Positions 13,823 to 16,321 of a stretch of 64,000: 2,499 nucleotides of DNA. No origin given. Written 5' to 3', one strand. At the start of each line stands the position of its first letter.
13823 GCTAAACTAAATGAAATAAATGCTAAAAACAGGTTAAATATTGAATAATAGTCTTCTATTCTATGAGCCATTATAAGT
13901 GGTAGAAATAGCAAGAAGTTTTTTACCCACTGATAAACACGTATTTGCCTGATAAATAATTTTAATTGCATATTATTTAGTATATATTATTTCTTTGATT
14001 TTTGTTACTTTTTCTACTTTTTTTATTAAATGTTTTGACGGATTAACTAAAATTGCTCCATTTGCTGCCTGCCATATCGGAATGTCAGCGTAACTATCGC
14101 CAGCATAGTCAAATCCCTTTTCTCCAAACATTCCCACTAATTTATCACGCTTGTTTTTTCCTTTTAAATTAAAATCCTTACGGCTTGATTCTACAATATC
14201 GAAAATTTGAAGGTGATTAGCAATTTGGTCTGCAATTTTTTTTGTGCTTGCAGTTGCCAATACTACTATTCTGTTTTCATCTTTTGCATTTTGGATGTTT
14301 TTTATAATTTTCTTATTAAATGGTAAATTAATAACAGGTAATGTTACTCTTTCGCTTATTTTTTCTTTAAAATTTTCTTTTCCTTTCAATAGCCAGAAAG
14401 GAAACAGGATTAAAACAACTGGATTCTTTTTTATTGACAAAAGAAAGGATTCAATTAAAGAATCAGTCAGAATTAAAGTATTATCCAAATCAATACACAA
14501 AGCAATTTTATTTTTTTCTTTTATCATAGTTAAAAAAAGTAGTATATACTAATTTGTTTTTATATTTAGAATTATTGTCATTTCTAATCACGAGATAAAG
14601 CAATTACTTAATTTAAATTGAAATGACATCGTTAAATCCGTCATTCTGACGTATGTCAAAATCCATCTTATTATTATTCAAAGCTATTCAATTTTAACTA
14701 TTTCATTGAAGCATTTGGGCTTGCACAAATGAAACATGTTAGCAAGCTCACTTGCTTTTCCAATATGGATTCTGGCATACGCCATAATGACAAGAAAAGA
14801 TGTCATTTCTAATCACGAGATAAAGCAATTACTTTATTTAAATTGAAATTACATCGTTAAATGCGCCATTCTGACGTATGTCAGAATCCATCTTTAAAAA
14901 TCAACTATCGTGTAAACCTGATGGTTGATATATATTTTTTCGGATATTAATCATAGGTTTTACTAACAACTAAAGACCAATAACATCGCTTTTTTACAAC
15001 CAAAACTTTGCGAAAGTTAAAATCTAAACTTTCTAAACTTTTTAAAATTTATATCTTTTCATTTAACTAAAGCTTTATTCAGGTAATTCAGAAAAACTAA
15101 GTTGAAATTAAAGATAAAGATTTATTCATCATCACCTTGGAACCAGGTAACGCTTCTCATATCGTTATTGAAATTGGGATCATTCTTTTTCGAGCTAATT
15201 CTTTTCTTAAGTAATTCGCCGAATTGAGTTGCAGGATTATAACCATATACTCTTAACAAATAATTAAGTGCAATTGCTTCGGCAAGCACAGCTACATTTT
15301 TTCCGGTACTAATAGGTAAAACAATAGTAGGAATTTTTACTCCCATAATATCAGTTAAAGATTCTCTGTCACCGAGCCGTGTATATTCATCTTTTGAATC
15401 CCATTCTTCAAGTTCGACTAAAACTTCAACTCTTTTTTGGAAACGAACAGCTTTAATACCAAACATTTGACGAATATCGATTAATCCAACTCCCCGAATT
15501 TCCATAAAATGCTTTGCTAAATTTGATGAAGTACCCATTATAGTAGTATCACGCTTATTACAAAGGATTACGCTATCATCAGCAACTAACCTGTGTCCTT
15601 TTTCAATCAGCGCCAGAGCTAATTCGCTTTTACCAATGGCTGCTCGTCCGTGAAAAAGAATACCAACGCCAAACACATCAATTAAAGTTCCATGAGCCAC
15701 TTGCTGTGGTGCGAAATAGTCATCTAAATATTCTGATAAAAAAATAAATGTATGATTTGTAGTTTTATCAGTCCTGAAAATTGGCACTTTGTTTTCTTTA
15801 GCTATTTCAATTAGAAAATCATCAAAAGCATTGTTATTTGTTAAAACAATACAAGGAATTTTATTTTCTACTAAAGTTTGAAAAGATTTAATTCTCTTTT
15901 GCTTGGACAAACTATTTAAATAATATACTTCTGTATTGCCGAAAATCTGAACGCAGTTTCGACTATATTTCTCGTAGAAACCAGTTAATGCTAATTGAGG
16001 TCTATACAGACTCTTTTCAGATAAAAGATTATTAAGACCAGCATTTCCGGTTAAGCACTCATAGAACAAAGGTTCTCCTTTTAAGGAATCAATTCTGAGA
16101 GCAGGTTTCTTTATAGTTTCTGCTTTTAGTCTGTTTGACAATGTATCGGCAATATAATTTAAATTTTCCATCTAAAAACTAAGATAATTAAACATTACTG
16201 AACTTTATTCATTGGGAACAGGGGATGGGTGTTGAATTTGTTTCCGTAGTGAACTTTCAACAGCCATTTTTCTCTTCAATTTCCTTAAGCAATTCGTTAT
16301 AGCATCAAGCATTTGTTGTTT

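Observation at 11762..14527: DprE1-like FAD oxidase, UbiA prenyltransferase and HAD phosphatase operon: possible lipid-linked pentose (arabinofuranose-type) donor pathway outside Actinobacteria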

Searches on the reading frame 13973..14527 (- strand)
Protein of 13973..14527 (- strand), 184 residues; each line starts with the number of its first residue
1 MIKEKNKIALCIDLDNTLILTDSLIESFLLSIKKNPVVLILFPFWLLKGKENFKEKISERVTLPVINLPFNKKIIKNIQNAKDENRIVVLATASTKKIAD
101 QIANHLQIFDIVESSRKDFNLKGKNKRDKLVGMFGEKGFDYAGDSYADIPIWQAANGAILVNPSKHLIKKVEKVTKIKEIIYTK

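Call 3: search_protein_families(library=pfam, proteins=[window:13973-14527:-], max_evalue=0.01)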
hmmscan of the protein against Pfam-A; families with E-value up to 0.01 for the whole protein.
window:13973-14527:- (184 aa): 1 family
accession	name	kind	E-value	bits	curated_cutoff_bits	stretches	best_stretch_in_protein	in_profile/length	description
PF12710.13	HAD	-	0.00016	22.6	27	0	54-150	74-186/189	haloacid dehalogenase-like hydrolase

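Call 4: search_protein_families(library=ncbifam, proteins=[window:13973-14527:-], max_evalue=0.01)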
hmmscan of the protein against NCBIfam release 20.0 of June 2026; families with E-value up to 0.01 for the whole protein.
window:13973-14527:- (184 aa): 5 families
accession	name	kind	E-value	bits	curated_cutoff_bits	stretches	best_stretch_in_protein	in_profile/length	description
NF006088.0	PRK08238.1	equivalog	4.4e-55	187.2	351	1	4-181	8-185/482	UbiA family prenyltransferase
TIGR01490.1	HAD-SF-IB-hyp1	subfamily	9.8e-07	29.2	98.3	1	55-165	73-200/202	HAD-IB family hydrolase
NF010109.0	PRK13582.1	equivalog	0.00046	19.9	133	1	118-178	124-186/205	bifunctional phosphoserine phosphatase/homoserine phosphotransferase ThrH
NF052360.1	HolPasePseu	equivalog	0.001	18.8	280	0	141-171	177-207/218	histidinol-phosphatase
TIGR02251.1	HIF-SF_euk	subfamily_domain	0.0035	17.1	139.15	1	8-107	2-80/168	dullard-like phosphatase domain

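Call 13: search_solved_structures(query=window:13973-14527:-, show_alignments=2, max_evalue=1)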
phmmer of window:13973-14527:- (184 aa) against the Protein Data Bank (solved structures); distinct sequences matched with E-value up to 1: 2.
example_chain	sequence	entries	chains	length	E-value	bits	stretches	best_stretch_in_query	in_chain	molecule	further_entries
7ood_n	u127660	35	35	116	0.17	14.8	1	71-133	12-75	50S ribosomal protein L18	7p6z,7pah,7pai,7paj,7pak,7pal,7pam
2p8t_A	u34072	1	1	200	0.39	13.6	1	105-149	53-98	Hypothetical protein PH0730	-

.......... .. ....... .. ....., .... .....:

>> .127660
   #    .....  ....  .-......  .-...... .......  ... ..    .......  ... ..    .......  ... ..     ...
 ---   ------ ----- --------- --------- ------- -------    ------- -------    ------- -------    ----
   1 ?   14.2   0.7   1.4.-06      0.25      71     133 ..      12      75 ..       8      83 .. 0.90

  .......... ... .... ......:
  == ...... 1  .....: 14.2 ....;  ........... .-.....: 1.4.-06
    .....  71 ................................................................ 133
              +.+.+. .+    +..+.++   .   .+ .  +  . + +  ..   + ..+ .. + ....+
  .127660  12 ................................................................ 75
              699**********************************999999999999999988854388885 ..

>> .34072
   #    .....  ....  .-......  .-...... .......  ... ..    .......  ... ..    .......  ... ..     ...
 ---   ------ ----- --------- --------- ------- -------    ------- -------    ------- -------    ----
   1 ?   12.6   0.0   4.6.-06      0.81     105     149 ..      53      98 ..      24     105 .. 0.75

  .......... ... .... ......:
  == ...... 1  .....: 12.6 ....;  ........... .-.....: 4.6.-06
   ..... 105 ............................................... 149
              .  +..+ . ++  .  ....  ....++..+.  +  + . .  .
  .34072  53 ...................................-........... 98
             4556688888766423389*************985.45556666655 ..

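Call 61: find_homologous_proteins(query=window:13973-14527:-, max_evalue=0.00001)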
Query window:13973-14527:- (184 aa): 11 proteins with E <= 0.00001 among 755 candidates.
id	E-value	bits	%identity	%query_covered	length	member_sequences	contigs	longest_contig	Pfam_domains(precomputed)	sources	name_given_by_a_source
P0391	7.3e-111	386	99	100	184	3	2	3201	-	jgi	-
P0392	1.9e-85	303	79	99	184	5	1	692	PF12710.14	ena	-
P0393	8.8e-75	268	72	98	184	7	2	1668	PF12710.14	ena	-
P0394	2.3e-47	179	47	97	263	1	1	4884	PF01040.24,PF12710.14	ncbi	ncbi:MAG: haloacid dehalogenase-like hydrolase, partial [Bacteroidota bacterium]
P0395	2.5e-36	143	42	94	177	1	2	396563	PF00702.33,PF12710.14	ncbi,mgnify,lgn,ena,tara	mgnify:FL=1|tara:strand:+ start:18103 stop:18636 length:534 start_codon:yes stop_codon:yes gene_type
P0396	9.8e-36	141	49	87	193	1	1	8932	PF12710.14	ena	-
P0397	9.0e-35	138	42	89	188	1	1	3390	PF12710.14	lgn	-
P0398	4.9e-34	135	48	72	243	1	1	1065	PF12710.14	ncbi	-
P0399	1.1e-33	134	39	95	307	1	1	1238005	PF01040.24,PF12710.14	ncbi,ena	-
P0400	1.8e-30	124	43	94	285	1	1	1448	PF01040.24,PF12710.14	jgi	jgi:hypothetical protein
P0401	4.0e-25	106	39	95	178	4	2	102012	PF12710.14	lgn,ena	-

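Call 62: find_encoding_contigs(protein=P0391, flank=5000, max_places=3)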
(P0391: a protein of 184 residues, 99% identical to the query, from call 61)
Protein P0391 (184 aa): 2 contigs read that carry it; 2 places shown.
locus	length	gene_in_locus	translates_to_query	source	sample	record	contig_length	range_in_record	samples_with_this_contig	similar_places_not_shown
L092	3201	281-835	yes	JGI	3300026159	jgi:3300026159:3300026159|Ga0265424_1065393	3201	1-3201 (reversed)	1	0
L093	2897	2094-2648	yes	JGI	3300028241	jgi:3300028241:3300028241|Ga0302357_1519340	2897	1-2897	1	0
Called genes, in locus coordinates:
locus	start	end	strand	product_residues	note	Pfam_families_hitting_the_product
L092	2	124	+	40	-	?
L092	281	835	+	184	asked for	-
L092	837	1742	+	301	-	PF01040:UbiA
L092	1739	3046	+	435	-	PF01565:FAD_binding_4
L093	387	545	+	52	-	-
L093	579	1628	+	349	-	PF02603:Hpr_kinase_N, PF07085:DRTGG (faint), PF07475:Hpr_kinase_C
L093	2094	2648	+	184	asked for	-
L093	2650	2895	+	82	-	?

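Call 63: find_encoding_contigs(protein=P0395, flank=8000, max_places=1)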
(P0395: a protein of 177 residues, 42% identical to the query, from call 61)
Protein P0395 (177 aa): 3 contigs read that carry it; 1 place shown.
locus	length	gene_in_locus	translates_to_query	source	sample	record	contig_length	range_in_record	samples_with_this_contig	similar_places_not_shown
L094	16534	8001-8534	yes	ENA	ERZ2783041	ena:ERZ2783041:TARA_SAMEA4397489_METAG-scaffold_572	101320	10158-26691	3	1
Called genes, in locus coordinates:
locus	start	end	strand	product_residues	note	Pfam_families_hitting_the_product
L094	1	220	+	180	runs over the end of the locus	PF00213:OSCP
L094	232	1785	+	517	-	PF02874:ATP-synt_ab_N, PF00006:ATP-synt_ab, PF00306:ATP-synt_ab_C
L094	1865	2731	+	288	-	PF00231:ATP-synt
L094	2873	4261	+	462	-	PF02874:ATP-synt_ab_N, PF00006:ATP-synt_ab, PF22919:ATP-synt_VA_C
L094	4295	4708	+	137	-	PF02823:ATP-synt_DE_N, PF00401:ATP-synt_DE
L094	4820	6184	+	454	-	PF00483:NTP_transferase, PF01128:IspD (weak), PF12804:NTP_transf_3, PF25084:LbH_EIF2B, PF00132:Hexapep (weak), PF25087:GMPPB_C, PF00132:Hexapep, PF14602:Hexapep_2 (weak)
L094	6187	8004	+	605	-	PF13230:GATase_4 (faint), PF13522:GATase_6, PF13537:GATase_7, PF01380:SIS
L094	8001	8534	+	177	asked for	PF00702:Hydrolase (faint), PF12710:HAD (weak)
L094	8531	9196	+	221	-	PF04445:SAM_MT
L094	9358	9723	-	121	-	PF00581:Rhodanese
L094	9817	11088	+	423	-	PF08886:GshA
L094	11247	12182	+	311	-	PF02951:GSH-S_N, PF02955:GSH-S_ATP, PF14398:ATPgrasp_YheCD (faint), PF08443:RimK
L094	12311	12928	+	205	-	PF13505:OMP_b-brl, PF01389:OmpA_membrane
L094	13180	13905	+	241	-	PF13505:OMP_b-brl, PF01389:OmpA_membrane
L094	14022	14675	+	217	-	PF13505:OMP_b-brl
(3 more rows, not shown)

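Call 68: predict_structure(alignment_id=A2)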
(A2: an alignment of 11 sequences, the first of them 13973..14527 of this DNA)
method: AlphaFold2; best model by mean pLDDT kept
length: 184 residues; sequences in the alignment: 11
mean_pLDDT: 92.8   pTM: 0.87
mean pLDDT of the five models: 92.8, 92.2, 92.0, 91.9, 90.6
residues with pLDDT >= 90: 138; 70-90: 40; 50-70: 3; < 50: 3
segments of 3 or more residues with pLDDT < 50: 1-3
pLDDT, mean of each block of 10 residues (from residue 1): 67 97 90 89 89 87 91 97 97 95 96 91 97 97 98 98 98 98 90
secondary structure, 60 per line:
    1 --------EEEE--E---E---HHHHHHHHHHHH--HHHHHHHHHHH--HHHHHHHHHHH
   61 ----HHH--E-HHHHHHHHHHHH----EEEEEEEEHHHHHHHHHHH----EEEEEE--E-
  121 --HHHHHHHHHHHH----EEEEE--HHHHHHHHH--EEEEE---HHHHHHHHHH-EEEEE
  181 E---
elements in order: E9-12 H23-34 H37-47 H50-60 H72-83 E88-95 H96-106 E111-116 H123-134 E139-143 H146-154 E157-161 H165-174 E176-181

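Call 70: fold_search(model_id=the predicted structure, library=pdb)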
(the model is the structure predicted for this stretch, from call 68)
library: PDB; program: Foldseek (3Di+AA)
matches with E <= 10: 1231; with E <= 0.001: 180
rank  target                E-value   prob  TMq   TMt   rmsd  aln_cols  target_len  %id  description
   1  1f5s_B                2.2e-07  1.00  0.63  0.56   7.0       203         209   18  CRYSTAL STRUCTURE OF PHOSPHOSERINE PHOSPHATASE FROM METHANOCOCCUS JANNASCHII (released 2001-06-20)
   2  3fvv_A                2.2e-07  1.00  0.63  0.53   6.4       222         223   18  The crystal structure of the protein with unknown function from Bordetella pertussis Tohama I (released 2009-02-17)
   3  1f5s_A                2.7e-07  1.00  0.61  0.54   6.6       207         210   15  CRYSTAL STRUCTURE OF PHOSPHOSERINE PHOSPHATASE FROM METHANOCOCCUS JANNASCHII (released 2001-06-20)
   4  1l7o_A                3.1e-07  1.00  0.64  0.59   6.1       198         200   17  CRYSTAL STRUCTURE OF PHOSPHOSERINE PHOSPHATASE IN APO FORM (released 2002-06-19)
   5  3m1y_C                3.7e-07  1.00  0.64  0.57   6.4       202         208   15  Crystal Structure of a Phosphoserine phosphatase (SerB) from Helicobacter pylori (released 2010-03-23)
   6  3fvv_B                3.7e-07  1.00  0.63  0.53   6.5       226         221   17  The crystal structure of the protein with unknown function from Bordetella pertussis Tohama I (released 2009-02-17)
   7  9fq5                  4.5e-07  1.00  0.64  0.41   7.4       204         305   14  Crystal structure of phosphoserine phosphatase (SerB) from Brucella melitensis (released 2025-06-25)
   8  1l7p_B                4.5e-07  1.00  0.64  0.57   7.0       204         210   18  SUBSTRATE BOUND PHOSPHOSERINE PHOSPHATASE COMPLEX STRUCTURE (released 2002-06-19)
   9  7qpl                  4.5e-07  1.00  0.64  0.42   7.8       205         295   13  Crystal structure of phosphoserine phosphatase (SerB) from Brucella melitensis in complex with phosphate and magnesium (released 2023-01-18)
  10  3m1y_D                5.5e-07  1.00  0.64  0.58   6.4       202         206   15  Crystal Structure of a Phosphoserine phosphatase (SerB) from Helicobacter pylori (released 2010-03-23)
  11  1l7o_B                5.5e-07  1.00  0.63  0.56   6.4       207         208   16  CRYSTAL STRUCTURE OF PHOSPHOSERINE PHOSPHATASE IN APO FORM (released 2002-06-19)
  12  2go7_D                6.6e-07  1.00  0.57  0.52   5.9       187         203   14  CRYSTAL STRUCTURE OF A HYDROLASE FROM HALOACID DEHALOGENASE-LIKE FAMILY (SP_2064) FROM STREPTOCOCCUS PNEUMONIAE TIGR4  (released 2006-05-23)
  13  3m1y_B                7.5e-07  1.00  0.62  0.56   6.7       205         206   15  Crystal Structure of a Phosphoserine phosphatase (SerB) from Helicobacter pylori (released 2010-03-23)
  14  3m1y_A                8.0e-07  1.00  0.63  0.58   6.4       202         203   17  Crystal Structure of a Phosphoserine phosphatase (SerB) from Helicobacter pylori (released 2010-03-23)
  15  2go7_A                9.1e-07  1.00  0.60  0.55   6.0       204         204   13  CRYSTAL STRUCTURE OF A HYDROLASE FROM HALOACID DEHALOGENASE-LIKE FAMILY (SP_2064) FROM STREPTOCOCCUS PNEUMONIAE TIGR4  (released 2006-05-23)
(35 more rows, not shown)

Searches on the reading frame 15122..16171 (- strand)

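Call 3: search_protein_families(library=pfam, proteins=[window:15122-16171:-], max_evalue=0.01)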
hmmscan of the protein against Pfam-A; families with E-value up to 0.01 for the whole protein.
window:15122-16171:- (349 aa): 3 families
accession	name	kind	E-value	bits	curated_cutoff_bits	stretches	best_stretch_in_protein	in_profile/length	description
PF07475.17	Hpr_kinase_C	-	1.5e-60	204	33.3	1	153-318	3-168/171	HPr Serine kinase C-terminal domain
PF02603.21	Hpr_kinase_N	-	1.1e-30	106.7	24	1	38-149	13-125/125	HPr Serine kinase N terminus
PF07085.17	DRTGG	-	2.7e-05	24.4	25.2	1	96-141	53-98/105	DRTGG domain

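Call 4: search_protein_families(library=ncbifam, proteins=[window:15122-16171:-], max_evalue=0.01)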
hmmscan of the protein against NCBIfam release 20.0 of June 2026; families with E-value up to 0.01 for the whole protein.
window:15122-16171:- (349 aa): 4 families
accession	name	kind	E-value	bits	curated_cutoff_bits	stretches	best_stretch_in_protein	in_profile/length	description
TIGR00679.1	hpr-ser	equivalog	8.5e-101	337.1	240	1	37-324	12-299/300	HPr(Ser) kinase/phosphatase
NF003883.0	PRK05428.2-1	equivalog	7.1e-37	126.6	252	1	156-325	15-181/189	HPr kinase/phosphorylase-related protein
TIGR04355.1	HprK_rel_B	hypoth_equivalog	0.0013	17.9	200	1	158-212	146-200/351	HprK-related kinase B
TIGR04352.1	HprK_rel_A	equivalog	0.0026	16.9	200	1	160-213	100-152/280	HprK-related kinase A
